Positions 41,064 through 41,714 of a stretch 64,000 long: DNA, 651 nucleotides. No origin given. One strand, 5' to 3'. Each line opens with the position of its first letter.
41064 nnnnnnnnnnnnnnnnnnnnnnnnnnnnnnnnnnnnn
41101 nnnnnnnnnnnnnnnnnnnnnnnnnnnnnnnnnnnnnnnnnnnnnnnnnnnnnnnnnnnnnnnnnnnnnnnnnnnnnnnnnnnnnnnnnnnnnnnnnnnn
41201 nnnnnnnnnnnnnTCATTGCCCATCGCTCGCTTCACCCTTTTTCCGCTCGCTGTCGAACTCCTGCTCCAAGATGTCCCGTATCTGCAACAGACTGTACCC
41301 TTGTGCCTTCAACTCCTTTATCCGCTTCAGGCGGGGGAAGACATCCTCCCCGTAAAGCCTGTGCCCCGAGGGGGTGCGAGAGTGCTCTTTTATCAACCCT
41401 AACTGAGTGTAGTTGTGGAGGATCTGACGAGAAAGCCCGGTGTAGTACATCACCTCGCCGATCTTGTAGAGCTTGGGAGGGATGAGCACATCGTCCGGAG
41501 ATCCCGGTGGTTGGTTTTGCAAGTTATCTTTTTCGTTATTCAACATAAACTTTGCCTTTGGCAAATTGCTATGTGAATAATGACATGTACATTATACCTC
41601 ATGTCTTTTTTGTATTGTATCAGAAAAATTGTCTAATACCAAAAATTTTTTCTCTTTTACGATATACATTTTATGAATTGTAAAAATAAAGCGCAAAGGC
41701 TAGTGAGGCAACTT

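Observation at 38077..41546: MerR regulator translationally coupled to a 1046-aa protein with SAP/HeH-like N-terminus, 250-aa polyacidic linker, single TM and giant TPR domain, directly upstream of flgS/flgR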

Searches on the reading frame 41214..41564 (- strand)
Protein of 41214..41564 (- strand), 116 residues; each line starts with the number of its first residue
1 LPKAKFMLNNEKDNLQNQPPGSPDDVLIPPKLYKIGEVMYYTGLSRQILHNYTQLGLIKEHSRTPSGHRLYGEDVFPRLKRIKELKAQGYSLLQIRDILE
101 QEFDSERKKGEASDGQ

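Call 3: search_protein_families(library=pfam, proteins=[window:41214-41564:-], max_evalue=0.01)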
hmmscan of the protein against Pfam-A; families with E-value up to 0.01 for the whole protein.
window:41214-41564:- (116 aa): 2 families
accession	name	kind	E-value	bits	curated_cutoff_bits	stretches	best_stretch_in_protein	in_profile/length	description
PF13411.12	MerR_1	-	8.3e-12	45.5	21.6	1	33-101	1-68/69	MerR HTH family regulatory protein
PF00376.29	MerR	-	2.7e-09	37.1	28.2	1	34-71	1-38/38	MerR family regulatory protein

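Call 4: search_protein_families(library=ncbifam, proteins=[window:41214-41564:-], max_evalue=0.01)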
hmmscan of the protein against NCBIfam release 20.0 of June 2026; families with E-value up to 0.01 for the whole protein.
window:41214-41564:- (116 aa): 12 families
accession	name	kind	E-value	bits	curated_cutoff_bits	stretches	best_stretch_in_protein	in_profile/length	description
NF007069.0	PRK09514.1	equivalog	9.9e-12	45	143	1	32-109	1-78/141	Zn(2+)-responsive transcriptional regulator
TIGR02043.1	ZntR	equivalog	1.4e-10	41.4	167.95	1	32-108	1-77/131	Zn(2+)-responsive transcriptional regulator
TIGR02044.1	CueR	equivalog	6.8e-09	35.9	147.4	1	34-110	2-78/127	Cu(I)-responsive transcriptional regulator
NF047375.1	HeatShock_HspR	equivalog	3.4e-08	33.4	105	1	31-106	2-77/92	heat shock protein transcriptional repressor HspR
TIGR02051.1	MerR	equivalog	1.3e-07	31.9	150.85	1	35-101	2-68/124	mercury resistance transcriptional regulator MerR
NF052513.1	TransRegCarH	equivalog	2.6e-07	30.2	400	1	32-106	6-81/274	HTH-type transcriptional repressor CarH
TIGR02047.1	CadR-PbrR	equivalog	1.6e-05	25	151.45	1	34-104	2-72/127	Cd(II)/Pb(II)-responsive transcriptional regulator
NF053782.1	ChlnTransRegdde3219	equivalog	0.0001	21.9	450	1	32-102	6-76/278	choline utilization transcriptional activator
NF011617.0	PRK15043.1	equivalog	0.00092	18.6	417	1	32-102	3-73/243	HTH-type transcriptional regulator MlrA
TIGR01950.1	SoxR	equivalog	0.0011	18.7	116.9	1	35-101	4-69/142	redox-sensitive transcriptional activator SoxR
NF041849.1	trans_regNmlR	equivalog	0.0018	18.3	175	1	35-95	3-63/117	stress response transcriptional regulator NmlR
NF050798.1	TF_FtsR_Actino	equivalog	0.0055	16.8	150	0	62-105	34-78/223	transcriptional regulator FtsR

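Call 34: search_solved_structures(query=A3, max_evalue=0.001, show_alignments=2)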
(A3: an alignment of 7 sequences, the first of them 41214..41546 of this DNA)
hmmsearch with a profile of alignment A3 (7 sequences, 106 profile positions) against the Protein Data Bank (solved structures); distinct sequences matched with E-value up to 0.001: 12.
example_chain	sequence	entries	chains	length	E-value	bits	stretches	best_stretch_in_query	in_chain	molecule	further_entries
4ua1_A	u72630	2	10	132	1.9e-09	40.6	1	21-87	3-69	Regulatory protein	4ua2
1jbg_A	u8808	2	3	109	7.2e-09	38.7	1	21-92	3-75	transcription activator of multidrug-efflux transporter genes mta | transcription activator MtaN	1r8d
2vz4_A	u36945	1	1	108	3.4e-07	33.4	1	21-94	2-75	HTH-TYPE TRANSCRIPTIONAL ACTIVATOR TIPA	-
4r4e_B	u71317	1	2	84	2.4e-06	30.6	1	20-90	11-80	HTH-type transcriptional regulator GlnR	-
5c8d_A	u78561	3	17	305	2.9e-06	30.4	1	19-92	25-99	Light-dependent transcriptional regulator CarH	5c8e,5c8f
3hh0_A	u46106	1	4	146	3.2e-06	30.2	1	34-93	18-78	Transcriptional regulator, MerR family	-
3whp_A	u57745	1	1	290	3.5e-06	30.1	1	20-92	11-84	Probable transcriptional regulator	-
3qao_A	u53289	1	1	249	8.9e-06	28.8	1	22-91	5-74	MerR-like transcriptional regulator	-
7tec_A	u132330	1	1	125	1.2e-05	28.4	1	13-92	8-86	HTH-type transcriptional regulator GlnR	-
5gpe_A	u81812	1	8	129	0.00052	23.1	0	22-88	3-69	Transcriptional regulator, MerR-family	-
3gpv_A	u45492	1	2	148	0.00063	22.9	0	20-92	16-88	Transcriptional regulator, MerR family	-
7cla_A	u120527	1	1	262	0.00072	22.7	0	20-89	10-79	HTH-type transcriptional regulator SkgA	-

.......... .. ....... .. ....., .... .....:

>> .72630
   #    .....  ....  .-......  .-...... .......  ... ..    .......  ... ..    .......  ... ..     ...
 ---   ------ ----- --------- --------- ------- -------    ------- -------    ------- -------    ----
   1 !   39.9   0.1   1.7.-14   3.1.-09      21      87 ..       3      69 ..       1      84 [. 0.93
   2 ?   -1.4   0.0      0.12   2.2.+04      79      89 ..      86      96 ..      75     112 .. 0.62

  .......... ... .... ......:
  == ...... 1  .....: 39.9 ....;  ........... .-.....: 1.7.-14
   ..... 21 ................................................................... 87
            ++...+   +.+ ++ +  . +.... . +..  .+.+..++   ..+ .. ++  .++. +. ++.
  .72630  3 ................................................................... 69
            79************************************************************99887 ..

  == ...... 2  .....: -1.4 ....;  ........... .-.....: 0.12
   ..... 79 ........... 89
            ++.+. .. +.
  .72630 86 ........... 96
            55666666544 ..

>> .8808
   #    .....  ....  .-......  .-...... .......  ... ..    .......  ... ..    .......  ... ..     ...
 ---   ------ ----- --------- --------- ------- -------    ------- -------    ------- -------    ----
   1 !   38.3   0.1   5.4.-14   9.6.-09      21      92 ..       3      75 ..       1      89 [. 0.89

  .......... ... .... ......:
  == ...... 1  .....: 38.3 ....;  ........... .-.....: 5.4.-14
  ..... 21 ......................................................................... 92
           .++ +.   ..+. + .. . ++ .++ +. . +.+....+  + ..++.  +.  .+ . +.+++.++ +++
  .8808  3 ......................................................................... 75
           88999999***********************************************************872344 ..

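Call 63: find_homologous_proteins(query=A3, max_evalue=1e-8)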
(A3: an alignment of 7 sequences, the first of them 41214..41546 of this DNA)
Query A3 (7 sequences) (110 aa, profile of the alignment): 2016 proteins with E <= 1e-8 among 8000 candidates; the best 120 are listed.
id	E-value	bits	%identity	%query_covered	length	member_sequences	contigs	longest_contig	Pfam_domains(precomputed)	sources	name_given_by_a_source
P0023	2.3e-52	193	85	73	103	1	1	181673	PF00376.30,PF13411.13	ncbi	-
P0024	2.5e-52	193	76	92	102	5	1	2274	PF00376.30,PF13411.13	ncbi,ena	-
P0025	3.1e-52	193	72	95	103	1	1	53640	PF00376.30,PF13411.13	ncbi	-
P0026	5.9e-52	192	72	85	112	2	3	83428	PF00376.30,PF13411.13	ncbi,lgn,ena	-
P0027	1.1e-50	188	73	91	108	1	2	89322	PF00376.30,PF13411.13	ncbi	-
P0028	1.3e-50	187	96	100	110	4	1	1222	PF00376.30,PF13411.13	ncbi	-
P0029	4.1e-50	186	70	84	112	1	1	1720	PF00376.30,PF13411.13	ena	-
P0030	8.9e-43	162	78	75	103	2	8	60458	PF00376.30,PF13411.13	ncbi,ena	-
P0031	1.4e-41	158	75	76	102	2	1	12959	PF00376.30,PF13411.13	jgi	-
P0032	9.0e-41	156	76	75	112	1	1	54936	PF00376.30,PF13411.13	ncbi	-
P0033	2.6e-38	148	79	69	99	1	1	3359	PF00376.30,PF13411.13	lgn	-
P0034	5.3e-35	137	49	65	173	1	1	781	PF00376.30,PF13411.13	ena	-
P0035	2.7e-32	129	69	67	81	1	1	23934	PF00376.30,PF13411.13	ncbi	-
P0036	3.1e-31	125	68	65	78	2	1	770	PF00376.30,PF13411.13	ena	-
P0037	1.5e-30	123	68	67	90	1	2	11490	PF00376.30,PF13411.13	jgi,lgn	jgi:DNA-binding transcriptional MerR regulator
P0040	4.9e-30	121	61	70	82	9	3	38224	PF00376.30,PF13411.13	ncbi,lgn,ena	ncbi:MAG: MerR family transcriptional regulator [Candidatus Omnitrophota bacterium]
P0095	5.3e-28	115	65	67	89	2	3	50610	PF00376.30,PF13411.13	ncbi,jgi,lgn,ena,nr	ncbi:MAG TPA: MerR family transcriptional regulator [Candidatus Omnitrophota bacterium]|nr:MerR fami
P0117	1.2e-27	114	69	67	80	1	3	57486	PF12728.14,PF00376.30,PF13411.13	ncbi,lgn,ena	-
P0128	1.6e-27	113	68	65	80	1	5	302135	PF12728.14,PF00376.30,PF13411.13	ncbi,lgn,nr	ncbi:MAG: MerR family transcriptional regulator [Candidatus Omnitrophica bacterium]|nr:MerR family t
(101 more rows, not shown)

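Call 64: find_encoding_contigs(protein=P0035, flank=7000, max_places=2)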
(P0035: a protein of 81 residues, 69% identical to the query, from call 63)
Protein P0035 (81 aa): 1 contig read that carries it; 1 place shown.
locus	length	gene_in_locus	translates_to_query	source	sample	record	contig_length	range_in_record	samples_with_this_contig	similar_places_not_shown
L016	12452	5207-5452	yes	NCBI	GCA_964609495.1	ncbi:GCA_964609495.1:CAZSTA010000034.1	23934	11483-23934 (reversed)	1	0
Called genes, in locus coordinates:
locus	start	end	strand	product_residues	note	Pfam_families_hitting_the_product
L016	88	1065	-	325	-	PF01087:GalP_UDP_transf, PF16285:DUF4931_N (faint), PF02744:GalP_UDP_tr_C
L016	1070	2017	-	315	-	PF01073:3Beta_HSD, PF01370:Epimerase, PF02719:Polysacc_synt_2, PF04321:RmlD_sub_bind, PF16363:GDP_Man_Dehyd, PF07993:NAD_binding_4 (weak)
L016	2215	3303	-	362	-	-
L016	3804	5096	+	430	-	PF09861:Lar_N, PF21113:LarA_C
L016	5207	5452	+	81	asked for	PF00376:MerR, PF13411:MerR_1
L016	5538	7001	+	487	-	PF00072:Response_reg, PF01590:GAF (faint), PF13185:GAF_2 (faint), PF13492:GAF_3 (weak), PF13487:HD_5, PF01966:HD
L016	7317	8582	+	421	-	PF02012:BNR (faint), PF13088:BNR_2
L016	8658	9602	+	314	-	PF01208:URO-D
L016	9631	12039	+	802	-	PF10363:RTP1_C1 (faint), PF13513:HEAT_EZ (faint), PF02985:HEAT (faint), PF03130:HEAT_PBS (faint), PF13646:HEAT_2, PF13517:FG-GAP_3 (faint)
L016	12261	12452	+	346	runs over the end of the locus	PF03706:LPG_synthase_TM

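Call 65: find_encoding_contigs(protein=P0128, flank=7000, max_places=2)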
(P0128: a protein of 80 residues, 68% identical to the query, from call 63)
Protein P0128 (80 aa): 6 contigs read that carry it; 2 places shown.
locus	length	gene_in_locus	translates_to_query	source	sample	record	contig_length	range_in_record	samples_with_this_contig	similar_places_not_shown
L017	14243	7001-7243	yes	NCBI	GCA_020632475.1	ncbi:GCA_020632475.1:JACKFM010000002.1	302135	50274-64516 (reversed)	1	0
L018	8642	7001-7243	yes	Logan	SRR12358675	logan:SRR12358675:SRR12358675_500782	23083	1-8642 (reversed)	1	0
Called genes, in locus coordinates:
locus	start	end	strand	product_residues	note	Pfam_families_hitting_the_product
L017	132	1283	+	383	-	PF27133:YfdI_N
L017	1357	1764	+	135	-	PF01814:Hemerythrin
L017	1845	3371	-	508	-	PF13541:ChlI, PF01078:Mg_chelatase, PF07728:AAA_5, PF00493:MCM (weak), PF13335:Mg_chelatase_C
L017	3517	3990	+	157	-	PF02681:DUF212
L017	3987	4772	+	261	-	PF01476:LysM, PF03734:YkuD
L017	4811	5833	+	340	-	PF03255:ACCA, PF01039:Carboxyl_trans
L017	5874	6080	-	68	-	-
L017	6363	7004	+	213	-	PF14559:TPR_19 (faint), PF07719:TPR_2 (faint), PF13428:TPR_14 (faint)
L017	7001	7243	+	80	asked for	PF00376:MerR, PF12728:HTH_17 (weak), PF13411:MerR_1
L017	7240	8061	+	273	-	PF04542:Sigma70_r2, PF04539:Sigma70_r3 (weak), PF08281:Sigma70_r4_2, PF04545:Sigma70_r4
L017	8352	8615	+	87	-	-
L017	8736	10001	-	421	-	PF10091:Glycoamylase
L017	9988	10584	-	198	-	-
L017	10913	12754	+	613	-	PF13522:GATase_6, PF13537:GATase_7, PF01380:SIS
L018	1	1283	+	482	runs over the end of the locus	PF27133:YfdI_N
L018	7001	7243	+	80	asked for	PF00376:MerR, PF12728:HTH_17 (weak), PF13411:MerR_1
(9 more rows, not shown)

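Call 66: find_encoding_contigs(protein=P0032, flank=10000, max_places=2)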
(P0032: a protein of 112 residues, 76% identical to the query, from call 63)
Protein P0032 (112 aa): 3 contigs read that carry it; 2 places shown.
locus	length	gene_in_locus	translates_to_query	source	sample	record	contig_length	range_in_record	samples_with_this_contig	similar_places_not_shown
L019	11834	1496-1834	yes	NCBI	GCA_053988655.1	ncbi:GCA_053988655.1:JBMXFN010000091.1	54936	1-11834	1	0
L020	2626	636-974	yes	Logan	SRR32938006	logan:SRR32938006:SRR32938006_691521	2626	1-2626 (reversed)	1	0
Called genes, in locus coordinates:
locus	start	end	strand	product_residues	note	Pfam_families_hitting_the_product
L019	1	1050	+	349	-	?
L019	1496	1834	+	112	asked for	PF00376:MerR, PF13411:MerR_1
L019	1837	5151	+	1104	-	PF14559:TPR_19 (faint), PF09976:TPR_21 (faint), PF25058:ARM_TT21 (faint), PF13174:TPR_6 (faint), PF13181:TPR_8 (faint), PF13428:TPR_14 (faint), PF13525:YfiO (faint), PF07719:TPR_2 (faint), +7 more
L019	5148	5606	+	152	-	PF05130:FlgN (weak)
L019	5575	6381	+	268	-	PF00512:HisKA, PF02518:HATPase_c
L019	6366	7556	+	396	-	PF00072:Response_reg, PF00158:Sigma54_activat, PF14532:Sigma54_activ_2, PF07728:AAA_5, PF25601:AAA_lid_14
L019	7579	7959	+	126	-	PF00460:Flg_bb_rod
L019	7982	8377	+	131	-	PF00460:Flg_bb_rod, PF06429:Flg_bbr_C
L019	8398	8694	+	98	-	PF02049:FliE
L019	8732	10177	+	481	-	PF01514:YscJ_FliF, PF08345:YscJ_FliF_C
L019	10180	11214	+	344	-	PF03448:MgtE_N (faint), PF14842:FliG_N, PF14841:FliG_M, PF14842:FliG_N (weak), PF01706:FliG_C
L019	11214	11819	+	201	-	PF06635:T3SS_SCTL, PF02108:FliH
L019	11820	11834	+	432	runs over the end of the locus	PF02874:ATP-synt_ab_N, PF00006:ATP-synt_ab, PF18269:T3SS_ATPase_C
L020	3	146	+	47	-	?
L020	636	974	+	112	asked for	PF00376:MerR, PF13411:MerR_1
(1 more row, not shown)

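Call 69: search_protein_families(library=ncbifam, proteins=[L017:7240-8061:+, L017:6363-7004:+], max_evalue=0.001)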
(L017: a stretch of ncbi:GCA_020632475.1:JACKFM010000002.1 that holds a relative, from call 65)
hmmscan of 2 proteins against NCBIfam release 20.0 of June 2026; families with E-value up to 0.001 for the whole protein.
L017:7240-8061:+ (273 aa): 75 families (the best 25 are shown)
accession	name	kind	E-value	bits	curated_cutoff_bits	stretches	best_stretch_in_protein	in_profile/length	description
NF004935.0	PRK06288.1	equivalog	4.5e-98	328.1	343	1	8-264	8-264/270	RNA polymerase sigma factor WhiG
TIGR02479.1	FliA_WhiG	subfamily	3.1e-83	278.9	189.6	1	38-263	1-224/224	FliA/WhiG family RNA polymerase sigma factor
NF005413.0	PRK06986.1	subfamily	1e-72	244.8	201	1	23-265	4-239/241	RNA polymerase sigma factor FliA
NF005809.0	PRK07670.1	equivalog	2e-72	243.8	326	1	13-265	3-253/255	FliA/WhiG family RNA polymerase sigma factor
NF004572.0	PRK05911.1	equivalog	1.1e-53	182.2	378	1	13-262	3-253/257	RNA polymerase sigma factor sigma-28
NF009091.0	PRK12427.1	equivalog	2.6e-40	138.5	339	1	38-262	20-231/233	FliA/WhiG family RNA polymerase sigma factor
TIGR02980.1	SigBFG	subfamily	6.3e-37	127.5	234.35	1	33-262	3-226/227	SigB/SigF/SigG family RNA polymerase sigma factor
TIGR02937.1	sigma70-ECF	superfamily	1.4e-33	115.9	42.9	1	35-262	3-165/165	sigma-70 family RNA polymerase sigma factor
NF005644.0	PRK07408.1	subfamily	5.6e-31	108.1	261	1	10-265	4-256/258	RNA polymerase sigma factor SigF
TIGR02941.1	Sigma_B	equivalog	1.9e-28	99.6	315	1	13-260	8-251/255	RNA polymerase sigma factor SigB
NF004052.0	PRK05572.1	subfamily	2.3e-26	92.8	311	1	10-262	9-250/252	SigF/SigG family RNA polymerase sporulation sigma factor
NF005514.0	PRK07122.1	subfamily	4.5e-26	91.6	372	1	32-262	39-263/264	RNA polymerase sigma factor SigF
NF041931.2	MzaA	equivalog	1.6e-25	90.1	800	1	5-261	448-704/726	MZA anti-phage system associated sigma-70 family RNA polymerase sigma factor MzaA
TIGR02885.1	spore_sigF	equivalog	5.3e-25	88.6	321.45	1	32-262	10-231/231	RNA polymerase sporulation sigma factor SigF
TIGR02997.1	Sig70-cyanoRpoD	subfamily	5.8e-25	88.2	384.5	1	30-259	71-298/298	RNA polymerase sigma factor, RpoD/SigA family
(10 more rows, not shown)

L017:6363-7004:+ (213 aa): 4 families
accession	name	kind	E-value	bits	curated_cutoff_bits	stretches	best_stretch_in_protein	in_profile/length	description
TIGR02917.1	PEP_TPR_lipo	equivalog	0.00015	19.8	312.2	1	9-193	119-294/899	XrtA/PEP-CTERM system TPR-repeat protein PrsT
TIGR02521.1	type_IV_pilW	equivalog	0.00044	19.9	154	0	14-58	30-74/234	type IV pilus biogenesis/stability protein PilW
NF008757.0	PRK11788.1-5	equivalog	0.00075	18.8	363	1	10-153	102-242/388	lipopolysaccharide assembly protein LapB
NF052230.1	T9SS_PorE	exception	0.00094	17.6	600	0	14-143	17-145/648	PorE family type IX secretion system protein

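Call 71: find_encoding_contigs(protein=P0040, flank=5000, max_places=3)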
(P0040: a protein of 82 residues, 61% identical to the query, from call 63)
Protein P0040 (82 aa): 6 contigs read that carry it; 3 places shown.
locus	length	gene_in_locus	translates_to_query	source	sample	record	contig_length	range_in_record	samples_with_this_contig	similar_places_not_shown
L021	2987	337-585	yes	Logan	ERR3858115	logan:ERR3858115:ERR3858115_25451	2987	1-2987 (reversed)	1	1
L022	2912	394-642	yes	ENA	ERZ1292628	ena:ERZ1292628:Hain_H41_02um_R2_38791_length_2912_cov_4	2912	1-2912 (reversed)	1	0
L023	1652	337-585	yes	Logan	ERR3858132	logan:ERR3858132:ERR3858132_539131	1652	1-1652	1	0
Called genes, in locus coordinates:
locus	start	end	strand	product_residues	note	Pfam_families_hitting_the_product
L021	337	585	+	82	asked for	PF00376:MerR, PF13411:MerR_1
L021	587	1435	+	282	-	PF04851:ResIII (faint), PF13191:AAA_16 (weak), PF13401:AAA_22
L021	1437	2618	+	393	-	PF01966:HD, PF13487:HD_5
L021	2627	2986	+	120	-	?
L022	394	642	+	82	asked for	PF00376:MerR, PF13411:MerR_1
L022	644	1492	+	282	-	PF04851:ResIII (weak), PF13191:AAA_16 (weak), PF13401:AAA_22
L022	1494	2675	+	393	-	PF01966:HD, PF13487:HD_5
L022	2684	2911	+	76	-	?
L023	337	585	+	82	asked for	PF00376:MerR, PF13411:MerR_1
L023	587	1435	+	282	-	PF04851:ResIII (faint), PF13191:AAA_16 (weak), PF13401:AAA_22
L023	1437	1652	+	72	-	?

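Call 72: find_encoding_contigs(protein=P0117, flank=5000, max_places=2)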
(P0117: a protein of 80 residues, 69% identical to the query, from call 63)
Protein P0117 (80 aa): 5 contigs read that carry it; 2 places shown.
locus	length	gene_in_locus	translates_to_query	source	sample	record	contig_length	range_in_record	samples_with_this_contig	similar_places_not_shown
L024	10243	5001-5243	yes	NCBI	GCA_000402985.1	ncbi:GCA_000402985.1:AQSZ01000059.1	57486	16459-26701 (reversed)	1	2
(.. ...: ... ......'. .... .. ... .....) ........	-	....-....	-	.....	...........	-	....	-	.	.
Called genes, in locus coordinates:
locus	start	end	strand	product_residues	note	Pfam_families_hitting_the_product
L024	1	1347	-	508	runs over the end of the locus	PF13541:ChlI, PF01078:Mg_chelatase, PF07728:AAA_5, PF00493:MCM, PF13335:Mg_chelatase_C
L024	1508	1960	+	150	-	PF02681:DUF212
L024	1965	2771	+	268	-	PF01476:LysM, PF03734:YkuD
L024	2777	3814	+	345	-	PF03255:ACCA, PF01039:Carboxyl_trans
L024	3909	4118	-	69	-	-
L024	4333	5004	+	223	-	-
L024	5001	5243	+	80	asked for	PF00376:MerR, PF12728:HTH_17 (weak), PF13411:MerR_1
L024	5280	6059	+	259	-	PF04542:Sigma70_r2, PF04539:Sigma70_r3, PF08281:Sigma70_r4_2, PF04545:Sigma70_r4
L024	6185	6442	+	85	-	-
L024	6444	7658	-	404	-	PF10091:Glycoamylase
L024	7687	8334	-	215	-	-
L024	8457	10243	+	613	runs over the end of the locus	PF13230:GATase_4 (weak), PF13522:GATase_6, PF13537:GATase_7, PF01380:SIS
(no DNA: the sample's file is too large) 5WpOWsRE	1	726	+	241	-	?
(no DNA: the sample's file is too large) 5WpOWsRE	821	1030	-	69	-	-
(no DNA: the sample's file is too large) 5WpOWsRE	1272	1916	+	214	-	-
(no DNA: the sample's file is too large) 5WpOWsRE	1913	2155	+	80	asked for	PF00376:MerR, PF12728:HTH_17 (weak), PF13411:MerR_1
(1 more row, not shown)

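Call 73: find_encoding_contigs(protein=P0095, flank=5000, max_places=2)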
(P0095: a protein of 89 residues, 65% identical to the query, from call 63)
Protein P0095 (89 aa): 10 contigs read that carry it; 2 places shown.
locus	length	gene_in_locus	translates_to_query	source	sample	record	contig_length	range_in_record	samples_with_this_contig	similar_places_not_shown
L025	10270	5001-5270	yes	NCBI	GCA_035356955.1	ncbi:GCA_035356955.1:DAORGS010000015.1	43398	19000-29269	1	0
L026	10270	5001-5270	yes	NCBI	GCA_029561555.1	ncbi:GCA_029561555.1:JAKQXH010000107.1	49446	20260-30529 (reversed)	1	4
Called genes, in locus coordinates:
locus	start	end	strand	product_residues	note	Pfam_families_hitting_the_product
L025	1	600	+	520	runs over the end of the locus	PF00590:TP_methylase, PF02602:HEM4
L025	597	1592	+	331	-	PF00490:ALAD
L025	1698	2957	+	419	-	PF00072:Response_reg, PF00512:HisKA, PF02518:HATPase_c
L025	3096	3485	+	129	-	PF00072:Response_reg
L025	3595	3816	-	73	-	-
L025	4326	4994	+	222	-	PF14559:TPR_19 (faint), PF07719:TPR_2 (faint), PF13428:TPR_14 (faint)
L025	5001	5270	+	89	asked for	PF00376:MerR, PF13411:MerR_1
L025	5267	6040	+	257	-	PF04542:Sigma70_r2, PF08281:Sigma70_r4_2, PF04545:Sigma70_r4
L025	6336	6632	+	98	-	-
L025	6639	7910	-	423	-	PF10091:Glycoamylase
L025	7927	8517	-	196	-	-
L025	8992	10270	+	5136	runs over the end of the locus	PF02446:Glyco_hydro_77, PF17167:Glyco_hydro_94 (faint), PF06202:GDE_C, PF12899:Glyco_hydro_100 (faint), PF00176:SNF2-rel_dom, PF10415:FumaraseC_C (faint)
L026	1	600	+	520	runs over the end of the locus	PF00590:TP_methylase, PF02602:HEM4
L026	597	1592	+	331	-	PF00490:ALAD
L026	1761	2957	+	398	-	PF00072:Response_reg, PF00512:HisKA, PF02518:HATPase_c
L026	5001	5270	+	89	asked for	PF00376:MerR, PF13411:MerR_1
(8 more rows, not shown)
